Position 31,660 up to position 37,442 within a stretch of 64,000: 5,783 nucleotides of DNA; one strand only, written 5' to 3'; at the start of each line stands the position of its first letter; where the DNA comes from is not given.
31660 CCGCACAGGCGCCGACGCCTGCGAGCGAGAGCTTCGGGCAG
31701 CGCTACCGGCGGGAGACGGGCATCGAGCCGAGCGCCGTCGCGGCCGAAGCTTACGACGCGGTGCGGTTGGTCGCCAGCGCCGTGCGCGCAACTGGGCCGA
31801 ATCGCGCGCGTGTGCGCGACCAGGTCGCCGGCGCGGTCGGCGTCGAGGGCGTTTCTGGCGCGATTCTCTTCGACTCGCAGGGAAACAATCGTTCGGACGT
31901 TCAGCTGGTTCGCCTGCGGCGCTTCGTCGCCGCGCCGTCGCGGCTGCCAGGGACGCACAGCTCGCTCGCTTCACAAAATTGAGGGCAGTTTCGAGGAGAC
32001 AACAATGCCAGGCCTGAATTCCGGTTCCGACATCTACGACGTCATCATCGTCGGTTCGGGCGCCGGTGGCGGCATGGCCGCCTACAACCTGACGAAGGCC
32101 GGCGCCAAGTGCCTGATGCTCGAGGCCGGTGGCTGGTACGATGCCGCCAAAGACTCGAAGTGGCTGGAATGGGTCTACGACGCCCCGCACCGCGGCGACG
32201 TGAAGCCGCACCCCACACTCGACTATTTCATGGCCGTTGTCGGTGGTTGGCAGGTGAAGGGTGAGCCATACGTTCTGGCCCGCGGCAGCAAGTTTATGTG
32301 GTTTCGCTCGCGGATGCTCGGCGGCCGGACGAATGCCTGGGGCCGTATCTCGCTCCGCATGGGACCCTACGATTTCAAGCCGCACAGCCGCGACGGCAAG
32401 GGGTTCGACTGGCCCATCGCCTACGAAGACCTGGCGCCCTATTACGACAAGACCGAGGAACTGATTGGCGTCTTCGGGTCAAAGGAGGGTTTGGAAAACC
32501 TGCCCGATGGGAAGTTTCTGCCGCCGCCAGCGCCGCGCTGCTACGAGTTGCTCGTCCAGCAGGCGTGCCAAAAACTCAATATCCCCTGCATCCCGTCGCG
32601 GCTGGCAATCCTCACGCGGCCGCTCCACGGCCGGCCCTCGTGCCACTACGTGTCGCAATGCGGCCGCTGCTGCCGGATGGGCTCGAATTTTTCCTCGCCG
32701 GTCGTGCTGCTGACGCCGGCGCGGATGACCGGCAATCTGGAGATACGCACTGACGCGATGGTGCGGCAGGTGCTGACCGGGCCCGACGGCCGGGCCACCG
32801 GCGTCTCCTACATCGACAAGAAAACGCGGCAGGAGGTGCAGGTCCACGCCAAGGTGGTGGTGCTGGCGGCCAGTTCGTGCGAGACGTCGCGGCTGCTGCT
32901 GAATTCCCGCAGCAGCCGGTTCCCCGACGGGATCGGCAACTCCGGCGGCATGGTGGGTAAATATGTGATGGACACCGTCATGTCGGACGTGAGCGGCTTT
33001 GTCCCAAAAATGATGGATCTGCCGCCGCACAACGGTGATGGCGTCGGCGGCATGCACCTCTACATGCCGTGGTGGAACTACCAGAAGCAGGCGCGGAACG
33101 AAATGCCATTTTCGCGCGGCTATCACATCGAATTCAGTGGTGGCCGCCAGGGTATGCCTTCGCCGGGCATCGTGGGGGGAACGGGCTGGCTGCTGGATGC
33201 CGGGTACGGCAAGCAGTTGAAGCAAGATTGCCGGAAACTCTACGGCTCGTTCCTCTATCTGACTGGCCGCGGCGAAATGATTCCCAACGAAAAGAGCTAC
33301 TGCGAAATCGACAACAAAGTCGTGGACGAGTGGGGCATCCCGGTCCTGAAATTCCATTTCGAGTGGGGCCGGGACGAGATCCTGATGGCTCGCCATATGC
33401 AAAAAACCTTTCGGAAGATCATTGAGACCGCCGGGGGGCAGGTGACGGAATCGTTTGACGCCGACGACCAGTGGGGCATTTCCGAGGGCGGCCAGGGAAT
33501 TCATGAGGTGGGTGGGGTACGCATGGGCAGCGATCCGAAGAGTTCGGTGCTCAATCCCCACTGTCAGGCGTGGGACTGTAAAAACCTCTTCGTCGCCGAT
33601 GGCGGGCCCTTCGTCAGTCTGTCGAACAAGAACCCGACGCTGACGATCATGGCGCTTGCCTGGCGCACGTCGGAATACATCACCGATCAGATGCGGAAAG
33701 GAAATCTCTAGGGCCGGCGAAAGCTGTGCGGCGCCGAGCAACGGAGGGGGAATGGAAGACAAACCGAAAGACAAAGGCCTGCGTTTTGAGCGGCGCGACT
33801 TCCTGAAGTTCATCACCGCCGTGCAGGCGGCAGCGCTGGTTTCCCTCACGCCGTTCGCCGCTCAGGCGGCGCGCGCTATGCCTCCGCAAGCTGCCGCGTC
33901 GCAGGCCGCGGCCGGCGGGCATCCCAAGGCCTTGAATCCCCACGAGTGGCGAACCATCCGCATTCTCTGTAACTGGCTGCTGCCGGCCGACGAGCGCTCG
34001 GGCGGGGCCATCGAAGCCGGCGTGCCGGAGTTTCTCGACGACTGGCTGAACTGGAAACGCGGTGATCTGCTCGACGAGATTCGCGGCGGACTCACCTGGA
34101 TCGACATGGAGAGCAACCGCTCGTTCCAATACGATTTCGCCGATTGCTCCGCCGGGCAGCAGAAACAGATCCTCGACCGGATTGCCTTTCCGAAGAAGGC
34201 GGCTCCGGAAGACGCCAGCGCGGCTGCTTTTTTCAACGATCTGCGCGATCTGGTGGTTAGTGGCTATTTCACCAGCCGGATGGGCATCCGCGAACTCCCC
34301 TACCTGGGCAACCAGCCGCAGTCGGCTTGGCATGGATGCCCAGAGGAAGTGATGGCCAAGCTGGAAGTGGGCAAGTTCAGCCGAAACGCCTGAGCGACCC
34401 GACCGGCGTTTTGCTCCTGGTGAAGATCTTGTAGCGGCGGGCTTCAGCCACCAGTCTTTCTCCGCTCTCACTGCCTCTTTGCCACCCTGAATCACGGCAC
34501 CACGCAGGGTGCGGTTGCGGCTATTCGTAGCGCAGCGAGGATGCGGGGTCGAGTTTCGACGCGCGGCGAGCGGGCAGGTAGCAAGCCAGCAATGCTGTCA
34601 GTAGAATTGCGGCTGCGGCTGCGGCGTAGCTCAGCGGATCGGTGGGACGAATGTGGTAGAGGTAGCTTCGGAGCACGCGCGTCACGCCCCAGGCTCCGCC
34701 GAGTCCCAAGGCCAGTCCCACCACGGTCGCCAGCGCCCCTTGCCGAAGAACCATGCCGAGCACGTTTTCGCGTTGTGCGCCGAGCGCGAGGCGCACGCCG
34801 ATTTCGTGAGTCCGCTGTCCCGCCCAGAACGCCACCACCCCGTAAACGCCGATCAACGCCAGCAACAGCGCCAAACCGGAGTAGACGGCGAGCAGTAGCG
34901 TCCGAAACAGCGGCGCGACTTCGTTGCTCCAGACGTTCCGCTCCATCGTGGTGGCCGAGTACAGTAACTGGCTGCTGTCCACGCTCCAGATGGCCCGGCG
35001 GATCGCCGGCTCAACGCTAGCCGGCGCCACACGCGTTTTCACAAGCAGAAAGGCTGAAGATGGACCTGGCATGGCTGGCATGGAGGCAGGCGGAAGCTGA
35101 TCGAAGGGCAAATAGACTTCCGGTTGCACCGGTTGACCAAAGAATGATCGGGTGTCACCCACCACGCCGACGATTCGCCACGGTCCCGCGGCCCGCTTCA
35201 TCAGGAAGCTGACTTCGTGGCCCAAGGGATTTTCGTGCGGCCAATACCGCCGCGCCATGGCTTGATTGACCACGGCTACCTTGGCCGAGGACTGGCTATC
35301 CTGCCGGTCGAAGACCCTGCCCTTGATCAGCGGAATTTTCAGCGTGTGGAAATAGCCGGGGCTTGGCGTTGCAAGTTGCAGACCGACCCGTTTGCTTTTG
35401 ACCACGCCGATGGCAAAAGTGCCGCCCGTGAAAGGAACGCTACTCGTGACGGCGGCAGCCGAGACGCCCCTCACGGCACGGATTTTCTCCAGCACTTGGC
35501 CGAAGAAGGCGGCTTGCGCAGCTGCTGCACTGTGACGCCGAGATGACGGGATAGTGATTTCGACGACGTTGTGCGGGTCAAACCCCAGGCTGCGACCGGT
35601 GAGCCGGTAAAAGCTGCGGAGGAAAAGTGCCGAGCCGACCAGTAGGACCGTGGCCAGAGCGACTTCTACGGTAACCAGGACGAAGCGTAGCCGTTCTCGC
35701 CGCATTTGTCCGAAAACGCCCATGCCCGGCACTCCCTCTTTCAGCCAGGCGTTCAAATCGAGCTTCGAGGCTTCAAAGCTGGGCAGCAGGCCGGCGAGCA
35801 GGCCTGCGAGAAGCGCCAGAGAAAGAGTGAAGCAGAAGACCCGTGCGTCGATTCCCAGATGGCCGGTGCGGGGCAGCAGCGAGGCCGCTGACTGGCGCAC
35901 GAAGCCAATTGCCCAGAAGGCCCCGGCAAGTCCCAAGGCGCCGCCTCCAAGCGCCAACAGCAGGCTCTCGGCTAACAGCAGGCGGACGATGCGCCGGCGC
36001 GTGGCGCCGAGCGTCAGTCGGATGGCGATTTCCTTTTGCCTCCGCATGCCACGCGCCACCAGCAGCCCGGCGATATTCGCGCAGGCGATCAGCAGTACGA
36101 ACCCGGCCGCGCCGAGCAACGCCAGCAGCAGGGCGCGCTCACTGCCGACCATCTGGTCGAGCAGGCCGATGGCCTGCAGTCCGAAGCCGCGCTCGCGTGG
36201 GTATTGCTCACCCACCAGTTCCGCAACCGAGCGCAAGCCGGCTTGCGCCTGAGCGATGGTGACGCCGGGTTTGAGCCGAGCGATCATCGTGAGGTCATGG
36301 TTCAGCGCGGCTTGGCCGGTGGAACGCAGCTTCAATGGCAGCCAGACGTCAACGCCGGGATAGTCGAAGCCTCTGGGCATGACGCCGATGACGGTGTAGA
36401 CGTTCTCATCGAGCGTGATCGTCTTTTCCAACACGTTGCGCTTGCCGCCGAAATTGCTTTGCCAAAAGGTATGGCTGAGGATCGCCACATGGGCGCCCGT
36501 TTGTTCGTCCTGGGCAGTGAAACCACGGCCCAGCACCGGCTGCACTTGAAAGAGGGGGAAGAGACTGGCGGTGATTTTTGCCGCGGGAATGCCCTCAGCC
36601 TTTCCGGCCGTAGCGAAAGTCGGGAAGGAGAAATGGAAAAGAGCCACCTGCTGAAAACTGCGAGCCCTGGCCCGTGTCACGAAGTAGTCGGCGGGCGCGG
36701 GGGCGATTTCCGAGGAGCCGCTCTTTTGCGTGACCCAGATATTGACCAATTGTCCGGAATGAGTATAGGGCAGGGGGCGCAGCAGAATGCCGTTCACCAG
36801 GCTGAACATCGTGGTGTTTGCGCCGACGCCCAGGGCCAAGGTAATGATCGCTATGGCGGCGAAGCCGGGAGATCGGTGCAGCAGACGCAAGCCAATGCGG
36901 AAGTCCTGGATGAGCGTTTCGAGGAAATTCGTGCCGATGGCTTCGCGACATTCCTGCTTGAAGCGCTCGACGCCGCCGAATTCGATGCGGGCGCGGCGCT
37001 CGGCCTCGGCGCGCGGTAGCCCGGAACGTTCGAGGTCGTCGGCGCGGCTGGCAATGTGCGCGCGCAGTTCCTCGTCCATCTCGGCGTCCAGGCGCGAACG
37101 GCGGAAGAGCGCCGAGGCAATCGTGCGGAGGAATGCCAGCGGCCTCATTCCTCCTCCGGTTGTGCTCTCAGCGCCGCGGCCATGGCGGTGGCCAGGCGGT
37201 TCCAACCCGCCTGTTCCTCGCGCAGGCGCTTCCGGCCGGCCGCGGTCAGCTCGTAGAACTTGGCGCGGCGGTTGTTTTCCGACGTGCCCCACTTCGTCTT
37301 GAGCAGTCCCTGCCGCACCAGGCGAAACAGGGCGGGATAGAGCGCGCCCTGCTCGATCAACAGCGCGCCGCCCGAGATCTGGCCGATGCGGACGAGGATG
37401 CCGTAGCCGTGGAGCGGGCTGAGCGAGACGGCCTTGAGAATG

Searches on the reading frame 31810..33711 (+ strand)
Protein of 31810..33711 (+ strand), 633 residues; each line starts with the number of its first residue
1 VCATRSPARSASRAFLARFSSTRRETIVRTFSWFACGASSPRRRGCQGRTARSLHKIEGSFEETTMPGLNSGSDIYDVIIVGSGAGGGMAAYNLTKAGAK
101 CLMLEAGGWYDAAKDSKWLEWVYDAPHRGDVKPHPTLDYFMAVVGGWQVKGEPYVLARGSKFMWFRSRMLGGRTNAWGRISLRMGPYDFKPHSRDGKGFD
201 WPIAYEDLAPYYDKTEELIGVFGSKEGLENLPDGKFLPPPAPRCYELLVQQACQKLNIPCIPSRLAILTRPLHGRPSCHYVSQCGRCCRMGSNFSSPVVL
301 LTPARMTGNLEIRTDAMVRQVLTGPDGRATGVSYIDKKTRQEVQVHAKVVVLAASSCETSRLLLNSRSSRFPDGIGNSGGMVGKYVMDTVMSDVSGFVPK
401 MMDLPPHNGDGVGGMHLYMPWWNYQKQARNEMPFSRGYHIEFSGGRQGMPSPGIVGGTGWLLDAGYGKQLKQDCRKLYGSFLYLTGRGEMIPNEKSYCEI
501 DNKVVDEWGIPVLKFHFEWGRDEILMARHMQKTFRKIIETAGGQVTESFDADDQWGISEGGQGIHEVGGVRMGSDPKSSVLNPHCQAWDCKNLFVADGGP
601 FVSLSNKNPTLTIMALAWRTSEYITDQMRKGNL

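Call 31: search_protein_families(library=pfam, proteins=[window:31810-33711:+], max_evalue=0.0001)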
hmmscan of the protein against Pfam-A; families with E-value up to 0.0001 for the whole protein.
window:31810-33711:+ (633 aa): 3 families
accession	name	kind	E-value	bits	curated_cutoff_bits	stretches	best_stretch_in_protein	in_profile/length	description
PF05199.19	GMC_oxred_C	-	9.1e-23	81.8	24.6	1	495-617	4-139/139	GMC oxidoreductase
PF00732.25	GMC_oxred_N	-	3.5e-15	56.9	23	1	143-366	14-200/218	GMC oxidoreductase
PF00890.30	FAD_binding_2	-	3.9e-09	36.6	20.4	1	77-359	1-206/414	FAD binding domain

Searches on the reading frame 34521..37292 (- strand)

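Call 31: search_protein_families(library=pfam, proteins=[window:34521-37292:-], max_evalue=0.0001)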
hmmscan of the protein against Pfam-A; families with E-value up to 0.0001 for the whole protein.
window:34521-37292:- (923 aa): 2 families
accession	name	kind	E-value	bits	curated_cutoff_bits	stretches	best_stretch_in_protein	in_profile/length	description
PF12704.14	MacB_PCD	-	2.3e-45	155.9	27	2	146-355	2-206/207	MacB-like periplasmic core domain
PF02687.27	FtsX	-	6.9e-29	100.8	25.5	2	803-916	2-120/120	FtsX-like permease C-terminal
